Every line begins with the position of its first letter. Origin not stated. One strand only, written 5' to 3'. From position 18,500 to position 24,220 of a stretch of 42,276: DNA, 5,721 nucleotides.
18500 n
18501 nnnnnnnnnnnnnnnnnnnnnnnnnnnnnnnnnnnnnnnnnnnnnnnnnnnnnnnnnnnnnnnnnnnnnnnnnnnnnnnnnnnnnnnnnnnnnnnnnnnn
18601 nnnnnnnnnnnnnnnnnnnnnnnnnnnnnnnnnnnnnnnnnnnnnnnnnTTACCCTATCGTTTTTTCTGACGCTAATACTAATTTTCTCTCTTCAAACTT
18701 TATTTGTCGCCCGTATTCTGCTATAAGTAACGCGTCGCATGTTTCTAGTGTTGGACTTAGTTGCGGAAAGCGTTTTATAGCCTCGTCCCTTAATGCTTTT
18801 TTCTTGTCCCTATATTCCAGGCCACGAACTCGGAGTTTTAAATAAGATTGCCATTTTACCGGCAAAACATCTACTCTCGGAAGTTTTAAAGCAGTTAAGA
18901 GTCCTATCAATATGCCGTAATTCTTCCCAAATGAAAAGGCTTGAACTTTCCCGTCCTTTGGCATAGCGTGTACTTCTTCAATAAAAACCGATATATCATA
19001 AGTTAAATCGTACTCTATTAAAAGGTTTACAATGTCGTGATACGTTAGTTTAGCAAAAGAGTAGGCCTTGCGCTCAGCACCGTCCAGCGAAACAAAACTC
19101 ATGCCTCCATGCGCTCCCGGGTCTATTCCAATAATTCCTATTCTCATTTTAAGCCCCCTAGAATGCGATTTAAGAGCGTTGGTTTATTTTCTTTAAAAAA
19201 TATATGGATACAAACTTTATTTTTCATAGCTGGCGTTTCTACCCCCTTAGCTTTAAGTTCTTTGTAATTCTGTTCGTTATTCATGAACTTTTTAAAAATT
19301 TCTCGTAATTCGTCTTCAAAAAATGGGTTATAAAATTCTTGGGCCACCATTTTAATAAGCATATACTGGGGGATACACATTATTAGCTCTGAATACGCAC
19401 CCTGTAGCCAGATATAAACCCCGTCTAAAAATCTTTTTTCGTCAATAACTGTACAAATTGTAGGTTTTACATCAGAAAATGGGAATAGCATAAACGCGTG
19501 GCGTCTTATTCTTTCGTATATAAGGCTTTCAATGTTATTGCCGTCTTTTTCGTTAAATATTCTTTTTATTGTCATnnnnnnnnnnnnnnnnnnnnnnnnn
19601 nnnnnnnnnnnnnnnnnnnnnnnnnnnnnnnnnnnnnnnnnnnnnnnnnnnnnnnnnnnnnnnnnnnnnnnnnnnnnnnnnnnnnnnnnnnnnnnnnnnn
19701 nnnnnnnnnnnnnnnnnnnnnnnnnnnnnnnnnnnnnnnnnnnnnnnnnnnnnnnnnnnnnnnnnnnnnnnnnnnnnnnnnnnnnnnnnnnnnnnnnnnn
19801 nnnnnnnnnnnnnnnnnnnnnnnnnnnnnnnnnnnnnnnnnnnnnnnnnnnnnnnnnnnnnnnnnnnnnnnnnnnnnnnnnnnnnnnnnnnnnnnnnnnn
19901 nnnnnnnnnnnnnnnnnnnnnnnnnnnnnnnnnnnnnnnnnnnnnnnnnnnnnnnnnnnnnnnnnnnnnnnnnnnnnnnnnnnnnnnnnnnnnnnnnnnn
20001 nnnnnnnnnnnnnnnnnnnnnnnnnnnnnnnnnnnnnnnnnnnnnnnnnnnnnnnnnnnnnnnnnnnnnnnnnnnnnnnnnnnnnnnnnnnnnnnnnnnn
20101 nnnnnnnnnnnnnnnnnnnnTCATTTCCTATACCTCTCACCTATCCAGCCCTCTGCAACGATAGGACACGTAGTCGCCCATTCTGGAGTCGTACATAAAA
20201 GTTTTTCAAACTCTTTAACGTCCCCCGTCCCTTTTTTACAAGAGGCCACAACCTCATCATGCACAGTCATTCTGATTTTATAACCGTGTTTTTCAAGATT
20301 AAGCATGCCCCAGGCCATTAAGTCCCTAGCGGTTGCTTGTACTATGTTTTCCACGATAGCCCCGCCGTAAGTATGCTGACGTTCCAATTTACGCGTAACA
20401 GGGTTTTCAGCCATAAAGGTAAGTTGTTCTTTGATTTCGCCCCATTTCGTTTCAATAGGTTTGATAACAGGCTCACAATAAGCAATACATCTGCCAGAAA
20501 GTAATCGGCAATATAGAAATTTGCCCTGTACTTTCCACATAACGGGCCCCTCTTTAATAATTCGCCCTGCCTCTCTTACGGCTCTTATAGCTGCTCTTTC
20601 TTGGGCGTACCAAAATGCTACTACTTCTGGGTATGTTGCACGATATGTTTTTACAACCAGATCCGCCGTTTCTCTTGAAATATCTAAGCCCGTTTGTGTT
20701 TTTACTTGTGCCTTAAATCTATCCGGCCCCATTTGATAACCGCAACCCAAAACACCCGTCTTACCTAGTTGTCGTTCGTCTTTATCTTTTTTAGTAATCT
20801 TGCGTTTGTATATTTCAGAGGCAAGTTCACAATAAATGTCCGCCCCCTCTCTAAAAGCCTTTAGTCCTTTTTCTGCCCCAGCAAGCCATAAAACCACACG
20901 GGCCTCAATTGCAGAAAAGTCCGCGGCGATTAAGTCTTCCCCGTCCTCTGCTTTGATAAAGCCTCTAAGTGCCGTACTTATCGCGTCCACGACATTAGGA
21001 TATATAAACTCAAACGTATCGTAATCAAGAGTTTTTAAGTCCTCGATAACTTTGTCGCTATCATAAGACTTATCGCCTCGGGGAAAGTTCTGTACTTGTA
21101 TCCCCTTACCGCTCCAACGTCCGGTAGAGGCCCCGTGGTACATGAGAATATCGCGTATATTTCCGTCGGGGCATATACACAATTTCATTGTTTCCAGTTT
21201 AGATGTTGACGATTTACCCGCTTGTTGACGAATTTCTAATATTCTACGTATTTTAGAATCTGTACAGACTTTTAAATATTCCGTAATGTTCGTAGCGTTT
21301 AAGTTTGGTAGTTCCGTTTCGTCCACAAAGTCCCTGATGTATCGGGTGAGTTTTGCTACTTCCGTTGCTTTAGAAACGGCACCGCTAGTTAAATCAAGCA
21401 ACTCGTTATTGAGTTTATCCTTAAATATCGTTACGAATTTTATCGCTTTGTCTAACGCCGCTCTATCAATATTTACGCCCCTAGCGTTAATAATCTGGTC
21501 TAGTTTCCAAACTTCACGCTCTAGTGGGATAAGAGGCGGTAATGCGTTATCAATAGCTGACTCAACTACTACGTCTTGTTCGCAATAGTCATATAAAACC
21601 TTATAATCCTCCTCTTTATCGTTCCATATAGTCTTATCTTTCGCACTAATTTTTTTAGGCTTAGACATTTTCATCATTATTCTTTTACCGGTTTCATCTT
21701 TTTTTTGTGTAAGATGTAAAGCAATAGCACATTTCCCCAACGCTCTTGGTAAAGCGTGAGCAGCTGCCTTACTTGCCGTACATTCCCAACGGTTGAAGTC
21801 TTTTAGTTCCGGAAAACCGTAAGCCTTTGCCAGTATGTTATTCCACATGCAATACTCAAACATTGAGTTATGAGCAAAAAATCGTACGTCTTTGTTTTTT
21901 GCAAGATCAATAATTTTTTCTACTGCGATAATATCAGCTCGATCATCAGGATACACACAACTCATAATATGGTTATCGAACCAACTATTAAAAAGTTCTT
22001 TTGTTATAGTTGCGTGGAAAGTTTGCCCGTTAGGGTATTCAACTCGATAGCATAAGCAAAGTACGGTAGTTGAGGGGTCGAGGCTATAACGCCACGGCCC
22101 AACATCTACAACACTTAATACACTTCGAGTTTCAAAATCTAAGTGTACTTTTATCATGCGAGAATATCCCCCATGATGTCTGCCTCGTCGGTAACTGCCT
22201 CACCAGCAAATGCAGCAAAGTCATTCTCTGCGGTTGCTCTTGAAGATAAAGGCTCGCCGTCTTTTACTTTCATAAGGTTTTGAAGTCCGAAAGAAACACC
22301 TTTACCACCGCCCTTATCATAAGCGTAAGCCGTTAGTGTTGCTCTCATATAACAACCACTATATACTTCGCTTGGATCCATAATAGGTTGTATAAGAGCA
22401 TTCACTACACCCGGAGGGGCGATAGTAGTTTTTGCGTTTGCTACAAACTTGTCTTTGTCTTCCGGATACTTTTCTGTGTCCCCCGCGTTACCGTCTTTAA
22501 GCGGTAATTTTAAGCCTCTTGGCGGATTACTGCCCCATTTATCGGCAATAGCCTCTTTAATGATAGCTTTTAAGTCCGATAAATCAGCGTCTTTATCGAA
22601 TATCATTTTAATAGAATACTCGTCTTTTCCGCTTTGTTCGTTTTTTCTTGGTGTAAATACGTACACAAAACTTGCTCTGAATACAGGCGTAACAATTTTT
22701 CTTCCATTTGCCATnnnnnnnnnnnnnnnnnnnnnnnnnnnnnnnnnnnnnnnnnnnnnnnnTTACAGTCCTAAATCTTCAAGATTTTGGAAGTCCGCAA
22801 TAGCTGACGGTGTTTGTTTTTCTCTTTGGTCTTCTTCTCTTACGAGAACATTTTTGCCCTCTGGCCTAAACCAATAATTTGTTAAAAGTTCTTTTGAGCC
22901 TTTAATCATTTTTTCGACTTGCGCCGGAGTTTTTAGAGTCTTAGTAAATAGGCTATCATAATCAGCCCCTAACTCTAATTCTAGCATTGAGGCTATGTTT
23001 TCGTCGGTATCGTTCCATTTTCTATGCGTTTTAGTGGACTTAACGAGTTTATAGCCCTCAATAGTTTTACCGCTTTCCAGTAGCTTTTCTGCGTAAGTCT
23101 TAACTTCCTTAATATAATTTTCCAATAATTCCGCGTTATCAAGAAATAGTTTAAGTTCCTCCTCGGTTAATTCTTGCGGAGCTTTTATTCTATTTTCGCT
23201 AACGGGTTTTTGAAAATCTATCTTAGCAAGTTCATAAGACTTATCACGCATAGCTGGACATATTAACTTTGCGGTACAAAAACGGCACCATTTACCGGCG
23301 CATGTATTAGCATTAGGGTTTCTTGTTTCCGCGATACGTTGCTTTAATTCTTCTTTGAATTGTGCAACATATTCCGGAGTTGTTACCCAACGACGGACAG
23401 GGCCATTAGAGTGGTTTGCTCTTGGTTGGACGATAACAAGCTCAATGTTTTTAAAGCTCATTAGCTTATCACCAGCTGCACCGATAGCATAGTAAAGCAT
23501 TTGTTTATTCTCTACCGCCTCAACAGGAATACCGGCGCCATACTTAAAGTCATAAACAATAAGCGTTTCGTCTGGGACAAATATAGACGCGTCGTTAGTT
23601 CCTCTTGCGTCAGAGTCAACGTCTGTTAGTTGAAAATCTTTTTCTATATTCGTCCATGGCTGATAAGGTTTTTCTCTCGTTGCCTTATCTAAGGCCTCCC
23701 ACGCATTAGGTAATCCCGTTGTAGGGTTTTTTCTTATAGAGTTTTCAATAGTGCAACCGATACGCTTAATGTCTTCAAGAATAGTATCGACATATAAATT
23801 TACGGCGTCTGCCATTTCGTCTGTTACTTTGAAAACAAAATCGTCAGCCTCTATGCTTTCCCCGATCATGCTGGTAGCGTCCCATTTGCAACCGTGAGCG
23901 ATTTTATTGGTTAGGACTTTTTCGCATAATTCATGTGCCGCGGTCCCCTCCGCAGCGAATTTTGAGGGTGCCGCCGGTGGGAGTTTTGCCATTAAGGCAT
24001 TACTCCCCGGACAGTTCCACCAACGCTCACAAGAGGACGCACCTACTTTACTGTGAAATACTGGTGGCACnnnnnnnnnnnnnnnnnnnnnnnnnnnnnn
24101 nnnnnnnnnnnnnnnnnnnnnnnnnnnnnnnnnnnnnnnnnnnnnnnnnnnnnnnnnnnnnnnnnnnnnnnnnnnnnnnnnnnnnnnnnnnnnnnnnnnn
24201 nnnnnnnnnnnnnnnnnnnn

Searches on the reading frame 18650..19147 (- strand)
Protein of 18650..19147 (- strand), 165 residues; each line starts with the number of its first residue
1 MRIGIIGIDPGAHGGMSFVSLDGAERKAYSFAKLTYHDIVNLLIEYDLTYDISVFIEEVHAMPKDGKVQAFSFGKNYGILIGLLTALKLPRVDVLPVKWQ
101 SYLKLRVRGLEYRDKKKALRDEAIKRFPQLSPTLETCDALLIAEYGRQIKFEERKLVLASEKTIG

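Call 58: search_protein_families(library=pfam, proteins=[window:18650-19147:-], max_evalue=0.05)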
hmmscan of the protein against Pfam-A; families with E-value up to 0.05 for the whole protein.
window:18650-19147:- (165 aa): 2 families
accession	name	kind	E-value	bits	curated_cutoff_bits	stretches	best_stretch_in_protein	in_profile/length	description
PF04312.18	DUF460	-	0.00026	21.1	28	1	5-46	33-74/135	Protein of unknown function (DUF460)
PF16444.10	DUF5041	-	0.049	14.2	28.2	0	47-77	23-53/192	Domain of unknown function (DUF5041)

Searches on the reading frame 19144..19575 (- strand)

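Call 58: search_protein_families(library=pfam, proteins=[window:19144-19575:-], max_evalue=0.05)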
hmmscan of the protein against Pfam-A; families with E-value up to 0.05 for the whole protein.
window:19144-19575:- (143 aa): 1 family
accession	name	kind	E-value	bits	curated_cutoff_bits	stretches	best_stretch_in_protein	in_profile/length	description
PF24122.1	Cas8b_C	-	0.0044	17.3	27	1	6-118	7-114/228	Type I-B CRISPR Cas8b C-terminal domain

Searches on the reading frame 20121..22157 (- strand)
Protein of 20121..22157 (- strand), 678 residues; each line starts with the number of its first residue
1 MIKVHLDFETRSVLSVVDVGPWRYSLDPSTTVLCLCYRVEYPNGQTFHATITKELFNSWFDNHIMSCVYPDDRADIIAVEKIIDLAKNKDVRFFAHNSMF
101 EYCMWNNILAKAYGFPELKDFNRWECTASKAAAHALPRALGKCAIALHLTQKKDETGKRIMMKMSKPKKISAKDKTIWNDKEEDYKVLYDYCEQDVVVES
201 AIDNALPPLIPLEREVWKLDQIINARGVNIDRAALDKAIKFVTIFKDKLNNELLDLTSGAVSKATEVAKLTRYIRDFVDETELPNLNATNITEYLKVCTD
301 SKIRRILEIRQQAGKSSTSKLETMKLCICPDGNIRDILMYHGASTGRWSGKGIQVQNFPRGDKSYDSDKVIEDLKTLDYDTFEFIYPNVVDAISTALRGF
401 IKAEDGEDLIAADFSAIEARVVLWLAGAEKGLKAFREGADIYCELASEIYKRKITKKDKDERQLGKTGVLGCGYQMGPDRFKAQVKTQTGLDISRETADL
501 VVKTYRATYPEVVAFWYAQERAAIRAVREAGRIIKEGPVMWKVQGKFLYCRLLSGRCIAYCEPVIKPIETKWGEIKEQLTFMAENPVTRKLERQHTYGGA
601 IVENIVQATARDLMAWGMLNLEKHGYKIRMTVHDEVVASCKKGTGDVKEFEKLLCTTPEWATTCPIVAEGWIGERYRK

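Call 13: search_protein_families(library=phrogs, proteins=[window:20121-22157:-], max_evalue=0.001)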
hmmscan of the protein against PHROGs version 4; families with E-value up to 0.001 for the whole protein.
window:20121-22157:- (678 aa): 4 families
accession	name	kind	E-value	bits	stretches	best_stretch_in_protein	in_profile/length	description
phrog_17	-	DNA, RNA and nucleotide metabolism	2.7e-108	364.6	1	3-678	672-1232/1445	DNA polymerase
phrog_10285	-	DNA, RNA and nucleotide metabolism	1.1e-60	206.4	1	383-678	30-320/321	DNA polymerase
phrog_7766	-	DNA, RNA and nucleotide metabolism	1.3e-47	162.6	1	493-678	3-185/186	DNA polymerase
phrog_2573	-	DNA, RNA and nucleotide metabolism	1.1e-10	42.2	1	405-674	15-272/336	DNA polymerase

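Call 14: search_protein_families(library=pfam, proteins=[window:20121-22157:-], max_evalue=0.01)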
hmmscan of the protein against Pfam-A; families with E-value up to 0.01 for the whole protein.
window:20121-22157:- (678 aa): 1 family
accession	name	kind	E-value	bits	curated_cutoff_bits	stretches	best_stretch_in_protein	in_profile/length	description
PF00476.26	DNA_pol_A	-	8.7e-27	94.5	34.3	2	300-520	73-259/381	DNA polymerase family A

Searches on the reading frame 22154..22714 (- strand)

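Call 58: search_protein_families(library=pfam, proteins=[window:22154-22714:-], max_evalue=0.05)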
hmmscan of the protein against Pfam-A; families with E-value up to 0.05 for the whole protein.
window:22154-22714:- (186 aa): 1 family
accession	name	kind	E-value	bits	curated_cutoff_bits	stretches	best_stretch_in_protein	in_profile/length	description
PF10991.15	Enc34_ssDNA-bd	-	1.5e-43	148.9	26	1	6-172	2-168/176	Enterobacter phage Enc34, ssDNA-binding protein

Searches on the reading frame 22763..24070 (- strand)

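Call 13: search_protein_families(library=phrogs, proteins=[window:22763-24070:-], max_evalue=0.001)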
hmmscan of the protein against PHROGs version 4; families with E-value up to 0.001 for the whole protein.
window:22763-24070:- (435 aa): 2 families
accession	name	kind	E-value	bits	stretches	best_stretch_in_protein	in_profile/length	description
phrog_69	-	DNA, RNA and nucleotide metabolism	2.2e-87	295.2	1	4-431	85-477/501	exonuclease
phrog_3953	-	DNA, RNA and nucleotide metabolism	3e-15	57.4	1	6-249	13-184/186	exonuclease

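Call 14: search_protein_families(library=pfam, proteins=[window:22763-24070:-], max_evalue=0.01)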
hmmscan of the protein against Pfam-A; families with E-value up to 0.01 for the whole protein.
window:22763-24070:- (435 aa): 2 families
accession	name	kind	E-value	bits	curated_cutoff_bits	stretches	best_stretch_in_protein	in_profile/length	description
PF10926.14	DUF2800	-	3.7e-76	257.2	21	2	132-417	95-368/368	Protein of unknown function (DUF2800)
PF12705.13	PDDEXK_1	-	3.6e-10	40.7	22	1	40-272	36-247/247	PD-(D/E)XK nuclease superfamily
